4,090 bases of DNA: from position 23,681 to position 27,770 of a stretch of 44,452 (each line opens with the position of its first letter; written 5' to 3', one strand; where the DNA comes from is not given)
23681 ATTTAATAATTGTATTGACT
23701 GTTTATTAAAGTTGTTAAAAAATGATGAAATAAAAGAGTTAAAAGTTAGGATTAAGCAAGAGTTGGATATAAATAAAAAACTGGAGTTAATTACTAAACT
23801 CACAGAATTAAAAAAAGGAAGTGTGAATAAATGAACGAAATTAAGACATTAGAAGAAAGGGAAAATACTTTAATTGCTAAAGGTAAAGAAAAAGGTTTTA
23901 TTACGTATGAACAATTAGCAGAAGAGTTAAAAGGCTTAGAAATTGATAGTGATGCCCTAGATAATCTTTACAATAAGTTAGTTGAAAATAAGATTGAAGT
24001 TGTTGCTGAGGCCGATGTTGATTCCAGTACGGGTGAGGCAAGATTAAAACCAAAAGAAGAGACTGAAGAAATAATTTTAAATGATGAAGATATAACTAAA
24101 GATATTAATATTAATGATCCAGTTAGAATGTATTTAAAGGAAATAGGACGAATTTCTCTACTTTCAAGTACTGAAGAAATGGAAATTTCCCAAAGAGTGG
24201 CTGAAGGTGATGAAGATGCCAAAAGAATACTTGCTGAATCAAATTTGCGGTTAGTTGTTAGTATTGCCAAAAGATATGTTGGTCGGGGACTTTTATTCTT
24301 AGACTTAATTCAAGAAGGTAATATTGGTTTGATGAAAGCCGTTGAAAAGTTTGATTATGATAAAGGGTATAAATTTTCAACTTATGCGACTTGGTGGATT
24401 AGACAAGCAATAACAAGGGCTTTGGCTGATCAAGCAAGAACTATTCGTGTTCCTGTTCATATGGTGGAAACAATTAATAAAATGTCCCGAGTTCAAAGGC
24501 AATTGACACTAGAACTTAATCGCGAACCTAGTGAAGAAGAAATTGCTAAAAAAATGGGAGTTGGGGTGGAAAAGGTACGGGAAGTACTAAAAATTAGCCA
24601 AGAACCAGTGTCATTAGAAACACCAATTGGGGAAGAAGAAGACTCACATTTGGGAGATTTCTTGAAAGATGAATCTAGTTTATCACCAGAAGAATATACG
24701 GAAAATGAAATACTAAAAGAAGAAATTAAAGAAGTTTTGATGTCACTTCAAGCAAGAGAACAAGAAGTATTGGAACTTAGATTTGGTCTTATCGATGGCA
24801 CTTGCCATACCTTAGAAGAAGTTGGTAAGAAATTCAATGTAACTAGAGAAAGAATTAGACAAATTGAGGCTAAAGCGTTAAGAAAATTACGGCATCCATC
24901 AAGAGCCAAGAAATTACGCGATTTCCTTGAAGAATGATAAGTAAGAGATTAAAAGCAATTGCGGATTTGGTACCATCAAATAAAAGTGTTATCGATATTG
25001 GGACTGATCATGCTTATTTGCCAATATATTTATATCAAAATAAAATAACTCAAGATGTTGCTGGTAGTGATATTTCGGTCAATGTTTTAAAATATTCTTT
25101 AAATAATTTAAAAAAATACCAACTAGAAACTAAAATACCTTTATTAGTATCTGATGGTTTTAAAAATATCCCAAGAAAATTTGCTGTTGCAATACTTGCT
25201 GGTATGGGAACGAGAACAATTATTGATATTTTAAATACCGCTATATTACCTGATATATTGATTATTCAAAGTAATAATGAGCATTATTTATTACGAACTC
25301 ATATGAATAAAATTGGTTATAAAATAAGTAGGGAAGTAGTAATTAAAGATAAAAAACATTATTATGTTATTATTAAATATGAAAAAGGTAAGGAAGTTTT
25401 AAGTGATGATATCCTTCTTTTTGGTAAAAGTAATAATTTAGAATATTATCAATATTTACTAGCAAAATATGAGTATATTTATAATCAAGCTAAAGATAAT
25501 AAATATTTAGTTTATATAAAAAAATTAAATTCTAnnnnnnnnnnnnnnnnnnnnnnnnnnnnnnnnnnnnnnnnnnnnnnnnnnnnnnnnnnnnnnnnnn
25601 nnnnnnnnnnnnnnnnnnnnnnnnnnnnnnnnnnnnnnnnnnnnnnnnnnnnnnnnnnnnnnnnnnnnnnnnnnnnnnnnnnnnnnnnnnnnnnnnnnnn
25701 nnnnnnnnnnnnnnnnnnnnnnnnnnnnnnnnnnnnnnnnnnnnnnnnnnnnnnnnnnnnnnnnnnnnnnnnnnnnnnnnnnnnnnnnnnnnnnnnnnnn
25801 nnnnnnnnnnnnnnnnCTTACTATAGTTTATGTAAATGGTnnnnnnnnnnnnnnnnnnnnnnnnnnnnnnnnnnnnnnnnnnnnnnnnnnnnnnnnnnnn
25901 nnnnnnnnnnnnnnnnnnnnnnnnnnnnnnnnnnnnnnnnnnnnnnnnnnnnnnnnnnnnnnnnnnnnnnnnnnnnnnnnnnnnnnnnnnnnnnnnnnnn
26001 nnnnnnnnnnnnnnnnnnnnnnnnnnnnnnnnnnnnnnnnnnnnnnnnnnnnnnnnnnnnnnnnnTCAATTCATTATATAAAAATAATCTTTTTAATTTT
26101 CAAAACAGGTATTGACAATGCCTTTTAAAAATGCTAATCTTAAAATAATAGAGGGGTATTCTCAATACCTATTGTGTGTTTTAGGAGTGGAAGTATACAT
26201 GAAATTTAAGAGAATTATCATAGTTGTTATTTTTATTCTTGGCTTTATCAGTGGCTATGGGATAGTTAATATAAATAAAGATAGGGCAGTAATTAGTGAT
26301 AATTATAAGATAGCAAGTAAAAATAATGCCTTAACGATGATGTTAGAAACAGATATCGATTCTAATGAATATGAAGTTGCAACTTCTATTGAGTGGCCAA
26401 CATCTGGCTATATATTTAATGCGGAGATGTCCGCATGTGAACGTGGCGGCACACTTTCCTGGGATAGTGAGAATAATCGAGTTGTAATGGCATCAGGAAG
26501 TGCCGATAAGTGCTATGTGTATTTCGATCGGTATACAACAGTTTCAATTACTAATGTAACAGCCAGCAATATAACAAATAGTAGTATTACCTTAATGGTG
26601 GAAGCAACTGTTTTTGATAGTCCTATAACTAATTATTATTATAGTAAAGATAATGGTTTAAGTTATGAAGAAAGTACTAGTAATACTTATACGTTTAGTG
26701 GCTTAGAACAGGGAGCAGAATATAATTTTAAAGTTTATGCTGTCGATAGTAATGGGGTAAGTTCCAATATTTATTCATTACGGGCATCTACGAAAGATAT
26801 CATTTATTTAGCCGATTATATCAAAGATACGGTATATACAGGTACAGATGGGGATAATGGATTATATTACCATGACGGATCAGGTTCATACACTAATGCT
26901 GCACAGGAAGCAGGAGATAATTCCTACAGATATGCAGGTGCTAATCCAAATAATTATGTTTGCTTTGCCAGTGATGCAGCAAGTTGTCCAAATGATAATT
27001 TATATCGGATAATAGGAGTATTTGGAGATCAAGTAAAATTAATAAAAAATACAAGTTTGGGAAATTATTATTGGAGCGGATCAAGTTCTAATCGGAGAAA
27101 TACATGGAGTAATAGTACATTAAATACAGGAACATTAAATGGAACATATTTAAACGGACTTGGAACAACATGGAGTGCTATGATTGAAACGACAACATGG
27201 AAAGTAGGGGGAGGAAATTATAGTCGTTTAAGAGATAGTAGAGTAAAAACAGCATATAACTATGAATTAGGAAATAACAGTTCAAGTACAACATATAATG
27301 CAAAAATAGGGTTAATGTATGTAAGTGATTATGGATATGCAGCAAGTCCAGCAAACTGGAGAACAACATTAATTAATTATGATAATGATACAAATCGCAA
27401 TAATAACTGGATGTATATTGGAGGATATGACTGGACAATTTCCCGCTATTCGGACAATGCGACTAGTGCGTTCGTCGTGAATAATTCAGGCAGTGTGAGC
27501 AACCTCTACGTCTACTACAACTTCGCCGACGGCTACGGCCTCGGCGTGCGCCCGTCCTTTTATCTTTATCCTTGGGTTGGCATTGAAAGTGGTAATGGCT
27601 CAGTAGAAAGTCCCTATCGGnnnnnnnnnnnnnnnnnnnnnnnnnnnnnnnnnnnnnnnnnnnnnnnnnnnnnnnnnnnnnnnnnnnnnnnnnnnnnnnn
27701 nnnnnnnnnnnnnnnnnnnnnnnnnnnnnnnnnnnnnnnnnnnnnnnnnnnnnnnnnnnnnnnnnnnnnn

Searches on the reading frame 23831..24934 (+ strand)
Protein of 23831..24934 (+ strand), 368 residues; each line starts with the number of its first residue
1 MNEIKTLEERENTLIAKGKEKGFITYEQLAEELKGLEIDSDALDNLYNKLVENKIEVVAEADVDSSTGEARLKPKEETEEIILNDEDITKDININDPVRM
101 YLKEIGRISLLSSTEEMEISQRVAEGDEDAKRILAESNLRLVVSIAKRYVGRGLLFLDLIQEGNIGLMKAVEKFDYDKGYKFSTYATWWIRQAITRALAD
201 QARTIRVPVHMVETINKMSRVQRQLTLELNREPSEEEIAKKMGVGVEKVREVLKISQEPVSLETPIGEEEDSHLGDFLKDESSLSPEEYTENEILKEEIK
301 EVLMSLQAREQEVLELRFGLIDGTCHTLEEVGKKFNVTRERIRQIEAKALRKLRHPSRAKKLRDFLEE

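Call 80: find_encoding_contigs(protein=window:23831-24934:+, flank=1000, max_places=10)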
Protein window:23831-24934:+ (368 aa): 11 contigs read that carry it; 10 places shown.
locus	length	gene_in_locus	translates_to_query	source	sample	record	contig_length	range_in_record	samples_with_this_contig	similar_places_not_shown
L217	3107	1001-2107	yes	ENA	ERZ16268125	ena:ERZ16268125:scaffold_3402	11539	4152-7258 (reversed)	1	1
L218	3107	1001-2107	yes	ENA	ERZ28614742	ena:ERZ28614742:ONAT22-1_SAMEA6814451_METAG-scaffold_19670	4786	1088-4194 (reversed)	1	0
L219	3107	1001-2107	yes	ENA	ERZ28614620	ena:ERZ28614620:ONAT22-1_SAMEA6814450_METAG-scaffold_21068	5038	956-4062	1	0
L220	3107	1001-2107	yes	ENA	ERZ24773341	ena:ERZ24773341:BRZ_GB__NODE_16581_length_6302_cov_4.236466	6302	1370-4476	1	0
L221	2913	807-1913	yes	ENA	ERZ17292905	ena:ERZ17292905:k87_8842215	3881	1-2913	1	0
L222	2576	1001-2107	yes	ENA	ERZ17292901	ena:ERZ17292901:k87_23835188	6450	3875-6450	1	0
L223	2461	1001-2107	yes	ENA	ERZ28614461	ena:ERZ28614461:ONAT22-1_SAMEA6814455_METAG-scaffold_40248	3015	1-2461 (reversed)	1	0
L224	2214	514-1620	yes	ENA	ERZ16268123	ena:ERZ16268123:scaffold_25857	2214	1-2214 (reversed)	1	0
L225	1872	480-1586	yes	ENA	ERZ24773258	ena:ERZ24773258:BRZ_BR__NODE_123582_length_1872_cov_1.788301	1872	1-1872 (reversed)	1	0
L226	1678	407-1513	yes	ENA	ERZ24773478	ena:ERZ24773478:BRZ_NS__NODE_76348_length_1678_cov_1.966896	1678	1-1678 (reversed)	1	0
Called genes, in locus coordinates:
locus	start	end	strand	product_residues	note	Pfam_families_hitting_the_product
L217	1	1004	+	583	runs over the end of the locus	PF01807:Zn_ribbon_DnaG, PF08275:DNAG_N, PF01751:Toprim, PF13662:Toprim_4, PF13155:Toprim_2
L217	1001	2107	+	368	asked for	PF03979:Sigma70_r1_1, PF00140:Sigma70_r1_2, PF04542:Sigma70_r2, PF04539:Sigma70_r3, PF04545:Sigma70_r4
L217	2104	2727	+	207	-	PF12847:Methyltransf_18, PF04816:TrmK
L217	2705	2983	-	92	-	PF14181:YqfQ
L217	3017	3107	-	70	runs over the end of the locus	-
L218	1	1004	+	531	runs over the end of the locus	?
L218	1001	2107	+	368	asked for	PF03979:Sigma70_r1_1, PF00140:Sigma70_r1_2, PF04542:Sigma70_r2, PF04539:Sigma70_r3, PF04545:Sigma70_r4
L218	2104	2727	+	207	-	PF12847:Methyltransf_18, PF04816:TrmK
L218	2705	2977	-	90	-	PF14181:YqfQ (weak)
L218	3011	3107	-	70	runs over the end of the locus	-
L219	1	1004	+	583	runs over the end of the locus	PF01807:Zn_ribbon_DnaG, PF08275:DNAG_N, PF01751:Toprim, PF13362:Toprim_3 (weak), PF13662:Toprim_4, PF13155:Toprim_2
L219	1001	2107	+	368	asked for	PF03979:Sigma70_r1_1, PF00140:Sigma70_r1_2, PF04542:Sigma70_r2, PF04539:Sigma70_r3, PF04545:Sigma70_r4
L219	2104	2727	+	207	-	PF12847:Methyltransf_18, PF04816:TrmK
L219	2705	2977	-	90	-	PF14181:YqfQ (weak)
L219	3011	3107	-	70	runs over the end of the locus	-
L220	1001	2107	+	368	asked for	PF03979:Sigma70_r1_1, PF00140:Sigma70_r1_2, PF04542:Sigma70_r2, PF04539:Sigma70_r3, PF04545:Sigma70_r4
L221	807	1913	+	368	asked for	PF03979:Sigma70_r1_1, PF00140:Sigma70_r1_2, PF04542:Sigma70_r2, PF04539:Sigma70_r3, PF04545:Sigma70_r4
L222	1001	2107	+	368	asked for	PF03979:Sigma70_r1_1, PF00140:Sigma70_r1_2, PF04542:Sigma70_r2, PF04539:Sigma70_r3, PF04545:Sigma70_r4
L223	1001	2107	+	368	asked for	PF03979:Sigma70_r1_1, PF00140:Sigma70_r1_2, PF04542:Sigma70_r2, PF04539:Sigma70_r3, PF04545:Sigma70_r4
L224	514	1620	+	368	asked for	PF03979:Sigma70_r1_1, PF00140:Sigma70_r1_2, PF04542:Sigma70_r2, PF04539:Sigma70_r3, PF04545:Sigma70_r4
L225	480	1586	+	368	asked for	PF03979:Sigma70_r1_1, PF00140:Sigma70_r1_2, PF04542:Sigma70_r2, PF04539:Sigma70_r3, PF04545:Sigma70_r4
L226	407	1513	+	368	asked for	PF03979:Sigma70_r1_1, PF00140:Sigma70_r1_2, PF04542:Sigma70_r2, PF04539:Sigma70_r3, PF04545:Sigma70_r4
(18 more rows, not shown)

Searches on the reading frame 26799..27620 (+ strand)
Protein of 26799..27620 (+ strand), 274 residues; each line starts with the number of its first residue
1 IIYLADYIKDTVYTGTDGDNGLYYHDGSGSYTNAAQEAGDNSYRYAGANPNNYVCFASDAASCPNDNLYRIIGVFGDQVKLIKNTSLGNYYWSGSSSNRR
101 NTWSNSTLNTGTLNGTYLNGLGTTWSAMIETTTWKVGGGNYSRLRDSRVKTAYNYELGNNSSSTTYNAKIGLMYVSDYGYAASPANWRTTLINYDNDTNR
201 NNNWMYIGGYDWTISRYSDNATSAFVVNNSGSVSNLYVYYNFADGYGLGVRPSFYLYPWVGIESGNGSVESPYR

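Call 24: search_protein_families(library=pfam, proteins=[window:26799-27620:+], max_evalue=10)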
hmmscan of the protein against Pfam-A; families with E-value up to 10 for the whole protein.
window:26799-27620:+ (274 aa): 0 families

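Call 25: search_solved_structures(query=window:26799-27620:+, max_evalue=10, show_alignments=2)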
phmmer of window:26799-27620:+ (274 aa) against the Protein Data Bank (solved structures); distinct sequences matched with E-value up to 10: 0.

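Call 37: find_related_loci(query=window:26799-27620:+, collection=viral_contigs, flank=10000)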
Query window:26799-27620:+ (274 aa) in viral_contigs; peptide patterns used: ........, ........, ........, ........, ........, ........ (x = any residue, [..] = any of these).
2 stretches matched a pattern; 1 encode a relative of the query (tblastn E <= 1e-3); 1 distinct loci.
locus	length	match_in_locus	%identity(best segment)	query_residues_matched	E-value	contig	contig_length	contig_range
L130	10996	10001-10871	41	2-272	5e-29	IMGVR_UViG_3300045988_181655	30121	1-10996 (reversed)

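Call 75: predict_structure(alignment_id=A2)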
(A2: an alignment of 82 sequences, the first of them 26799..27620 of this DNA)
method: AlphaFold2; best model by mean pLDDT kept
length: 274 residues; sequences in the alignment: 82
mean_pLDDT: 95.2   pTM: 0.93
mean pLDDT of the five models: 95.2, 95.0, 95.1, 94.4, 94.1
residues with pLDDT >= 90: 258; 70-90: 11; 50-70: 5; < 50: 0
segments of 3 or more residues with pLDDT < 50: none
pLDDT, mean of each block of 10 residues (from residue 1): 96 94 96 97 97 97 96 99 95 84 94 97 97 97 98 97 96 99 98 95 96 97 96 93 73 98 96 97
secondary structure, 60 per line:
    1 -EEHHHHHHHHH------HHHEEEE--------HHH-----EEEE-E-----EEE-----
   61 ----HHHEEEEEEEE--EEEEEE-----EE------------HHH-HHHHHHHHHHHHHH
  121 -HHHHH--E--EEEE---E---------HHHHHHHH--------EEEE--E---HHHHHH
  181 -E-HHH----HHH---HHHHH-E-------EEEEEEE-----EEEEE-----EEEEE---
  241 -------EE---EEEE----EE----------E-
elements in order: H4-12 E22-25 E42-45 E53-55 E68-75 E78-83 H107-120 H122-126 E132-135 H149-156 E165-168 H175-180 H197-201 E211-217 E223-227 E233-237 E253-256

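Call 78: fold_search(model_id=the predicted structure, library=pdb)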
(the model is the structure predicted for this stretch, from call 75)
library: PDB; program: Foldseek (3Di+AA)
matches with E <= 10: 100; with E <= 0.001: 1
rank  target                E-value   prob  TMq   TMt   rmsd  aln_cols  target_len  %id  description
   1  9qa6                  1.5e-08  1.00  0.52  0.19   6.7       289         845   19  Cryo-EM structure of Thomasclavelia ramosa IgA peptidase (IgAse) active site mutant (S32-N876) (released 2025-06-25)
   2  8oks_B                1.5e+00  0.12  0.24  0.51   7.3       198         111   12  Crystal structure of Bdellovibrio bacteriovorus Bd2740 C-terminal domain (released 2023-10-25)
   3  9ld1_A                2.1e+00  0.02  0.09  0.04  10.4        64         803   20  Inactivate TOD4 with TC DNA substrate (released 2025-11-19)
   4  3a98_A                2.7e+00  0.02  0.07  0.11   7.8        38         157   13  Crystal structure of the complex of the interacting regions of DOCK2 and ELMO1 (released 2010-10-27)
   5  2p6y                  2.7e+00  0.02  0.08  0.15  10.3        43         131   14  X-ray structure of the protein Q9KM02_VIBCH from Vibrio cholerae at the resolution 1.63 A. Northeast Structural Genomics (released 2007-06-05)
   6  8umo_J                3.1e+00  0.02  0.09  0.17   4.3        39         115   18  Murine CD94-NKG2A receptor in complex with Qa-1b presenting AMAPRTLLL (released 2024-01-17)
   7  8hx7_B                3.3e+00  0.00  0.09  0.06  19.8       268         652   11  Crystal structure of 4-amino-4-deoxychorismate synthase from Streptomyces venezuelae co-crystallized with L-glutamine (released 2023-10-18)
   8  9r11_B                3.5e+00  0.01  0.07  0.11   8.8        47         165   23  Structure of the PRYSPRY domain of human MID2, crystal form II (released 2025-09-10)
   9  6xlc_A                3.5e+00  0.01  0.07  0.04   8.9        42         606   17  Full-length Hsc82 bound to AMPPNP (released 2021-06-30)
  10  8eob_A                3.5e+00  0.01  0.08  0.04   9.4        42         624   17  Cryo-EM structure of human HSP90B in the closed state (released 2023-01-25)
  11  3zkb_O                3.7e+00  0.01  0.07  0.05   9.1        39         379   15  CRYSTAL STRUCTURE OF THE ATPASE REGION OF Mycobacterium tuberculosis GyrB WITH AMPPNP (released 2013-09-18)
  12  8oks_A                4.0e+00  0.06  0.13  0.28   3.8        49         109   24  Crystal structure of Bdellovibrio bacteriovorus Bd2740 C-terminal domain (released 2023-10-25)
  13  9lcz_A                4.0e+00  0.02  0.08  0.03   8.1        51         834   14  Inactivate TOD6 with GC DNA substrate (released 2025-11-19)
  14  3a98_C                4.0e+00  0.01  0.07  0.11   7.5        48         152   14  Crystal structure of the complex of the interacting regions of DOCK2 and ELMO1 (released 2010-10-27)
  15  2cg9_B                4.0e+00  0.01  0.08  0.04   9.1        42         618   17  Crystal structure of an Hsp90-Sba1 closed chaperone complex (released 2006-04-12)
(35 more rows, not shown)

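Call 79: fold_search(model_id=the predicted structure, library=viral)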
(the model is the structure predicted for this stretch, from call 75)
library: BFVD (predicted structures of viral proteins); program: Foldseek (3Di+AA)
matches with E <= 10: 224; with E <= 0.001: 20
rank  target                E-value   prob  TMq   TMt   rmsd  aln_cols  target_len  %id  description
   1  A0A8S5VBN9            6.4e-10  1.00  0.47  0.40   6.3       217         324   18  DUF6273 domain-containing protein [Myoviridae sp. ctbEa13]
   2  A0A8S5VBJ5            1.7e-08  1.00  0.46  0.48   6.4       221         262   16  ATP-binding sugar transporter [Myoviridae sp. ctbEa13]
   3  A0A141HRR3            2.2e-07  1.00  0.49  0.11   8.8       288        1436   16  (no name in the UniProt tables at hand)
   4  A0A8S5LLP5            1.8e-06  1.00  0.39  0.16  11.1       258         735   17  Interferon alpha/beta receptor 1, Interferon I interferon signaling complex [Siphoviridae sp. ctvok7]
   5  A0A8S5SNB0            3.7e-06  1.00  0.40  0.65   7.7       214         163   14  DUF6273 domain-containing protein [Siphoviridae sp. ctCb814]
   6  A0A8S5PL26            4.0e-06  1.00  0.38  0.22  12.4       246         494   13  DUF6273 domain-containing protein [Siphoviridae sp. ctOSJ35]
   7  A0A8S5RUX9            5.5e-06  1.00  0.41  0.22  14.7       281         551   13  (no name in the UniProt tables at hand)
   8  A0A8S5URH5            5.9e-06  1.00  0.40  0.34   8.6       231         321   14  Uncharacterized protein [Myoviridae sp. ctsIb3]
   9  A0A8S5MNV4            6.3e-06  1.00  0.47  0.60   6.3       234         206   14  DUF6273 domain-containing protein [Myoviridae sp. ctI7W9]
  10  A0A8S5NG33            7.2e-06  1.00  0.42  0.26   7.2       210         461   17  Receptor Binding Protein [Siphoviridae sp. ctHEr2]
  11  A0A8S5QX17            7.2e-06  1.00  0.39  0.19   7.1       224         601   14  Concanavalin A-like lectin/glucanase superfamily protein [Siphoviridae sp. ctcuE16]
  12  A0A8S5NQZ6            9.4e-06  1.00  0.44  0.23   7.5       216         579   17  Tail sheath protein [Myoviridae sp. ctj3P51]
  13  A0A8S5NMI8            1.8e-05  1.00  0.39  0.41   6.7       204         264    8  Retinoblastoma-binding protein-like protein [Siphoviridae sp. ctGMq5]
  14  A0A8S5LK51            3.3e-05  1.00  0.44  0.33   6.1       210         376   18  DUF6273 domain-containing protein [Siphoviridae sp. ctnhN1]
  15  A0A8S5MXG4            3.5e-05  1.00  0.27  0.12   9.4       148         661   16  DUF6273 domain-containing protein [Siphoviridae sp. ct91l7]
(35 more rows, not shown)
